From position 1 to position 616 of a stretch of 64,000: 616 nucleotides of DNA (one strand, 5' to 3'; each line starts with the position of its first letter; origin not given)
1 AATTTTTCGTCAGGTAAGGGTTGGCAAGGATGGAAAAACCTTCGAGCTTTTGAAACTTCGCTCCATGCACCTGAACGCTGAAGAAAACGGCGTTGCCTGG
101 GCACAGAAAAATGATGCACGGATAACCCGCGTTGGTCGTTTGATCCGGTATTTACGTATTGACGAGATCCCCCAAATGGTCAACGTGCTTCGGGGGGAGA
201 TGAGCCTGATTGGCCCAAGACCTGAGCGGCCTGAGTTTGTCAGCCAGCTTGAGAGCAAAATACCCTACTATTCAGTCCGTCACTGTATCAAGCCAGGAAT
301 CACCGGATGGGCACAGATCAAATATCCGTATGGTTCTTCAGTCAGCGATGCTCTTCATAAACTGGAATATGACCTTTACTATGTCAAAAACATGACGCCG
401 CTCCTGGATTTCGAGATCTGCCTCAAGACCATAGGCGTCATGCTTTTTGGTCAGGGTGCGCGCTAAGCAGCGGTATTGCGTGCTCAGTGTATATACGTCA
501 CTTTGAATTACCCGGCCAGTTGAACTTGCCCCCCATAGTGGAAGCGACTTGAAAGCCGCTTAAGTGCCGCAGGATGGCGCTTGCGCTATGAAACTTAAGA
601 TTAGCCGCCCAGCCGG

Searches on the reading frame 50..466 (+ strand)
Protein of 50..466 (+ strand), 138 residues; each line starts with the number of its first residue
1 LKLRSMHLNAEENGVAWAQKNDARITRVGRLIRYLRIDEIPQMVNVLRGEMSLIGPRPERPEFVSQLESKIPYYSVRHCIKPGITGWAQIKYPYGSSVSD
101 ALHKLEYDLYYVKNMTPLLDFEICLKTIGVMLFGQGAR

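Call 5: search_protein_families(library=pfam, proteins=[window:50-466:+], max_evalue=0.001)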
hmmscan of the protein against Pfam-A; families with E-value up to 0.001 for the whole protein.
window:50-466:+ (138 aa): 1 family
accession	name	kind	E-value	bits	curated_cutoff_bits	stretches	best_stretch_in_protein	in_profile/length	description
PF02397.22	Bac_transf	-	9.3e-46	156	27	1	1-132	52-178/179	Bacterial sugar transferase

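Call 67: search_protein_families(library=ncbifam, proteins=[window:50-466:+], max_evalue=0.00001)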
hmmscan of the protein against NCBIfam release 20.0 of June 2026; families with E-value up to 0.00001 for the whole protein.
window:50-466:+ (138 aa): 10 families
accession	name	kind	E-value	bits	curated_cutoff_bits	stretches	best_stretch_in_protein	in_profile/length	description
TIGR03013.1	EpsB_2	subfamily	1.8e-71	241.5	393.35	1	1-138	306-443/443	TIGR03013 family XrtA/PEP-CTERM system glycosyltransferase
TIGR03025.1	EPS_sugtrans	subfamily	2.6e-63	214.8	295.55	1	2-138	310-445/445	exopolysaccharide biosynthesis polyprenyl glycosylphosphotransferase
TIGR03023.1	WcaJ_sugtrans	equivalog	9.7e-51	173.5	410.75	1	2-137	315-452/453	undecaprenyl-phosphate glucose phosphotransferase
NF007518.0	PRK10124.1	equivalog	1.5e-31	109.6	684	1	2-128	326-454/464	undecaprenyl-phosphate glucose phosphotransferase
TIGR03022.1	WbaP_sugtrans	subfamily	4e-31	108.8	403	1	19-138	343-456/456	undecaprenyl-phosphate galactose phosphotransferase WbaP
NF050817.1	PolSacchBiosHfsE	equivalog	4.9e-26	91.5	750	1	2-132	324-460/467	polysaccharide biosynthesis protein HfsE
NF041877.1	EPS_EpsZ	equivalog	6e-25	87.8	800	1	10-137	337-458/459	exopolysaccharide biosynthesis polyisoprenyl-phosphate hexose-1-phosphate transferase EpsZ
NF052601.1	undeca_RfbP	equivalog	7.8e-25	87.5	330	1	16-135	126-239/244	undecaprenyl-phosphate galactose phosphotransferase family protein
NF011751.0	PRK15204.1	equivalog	1.4e-21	76.7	907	1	16-137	360-475/476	undecaprenyl-phosphate galactose phosphotransferase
NF045514.1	glycotran_HepC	equivalog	1e-09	38.1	140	1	18-58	175-211/220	heterocyst development glycosyltransferase HepC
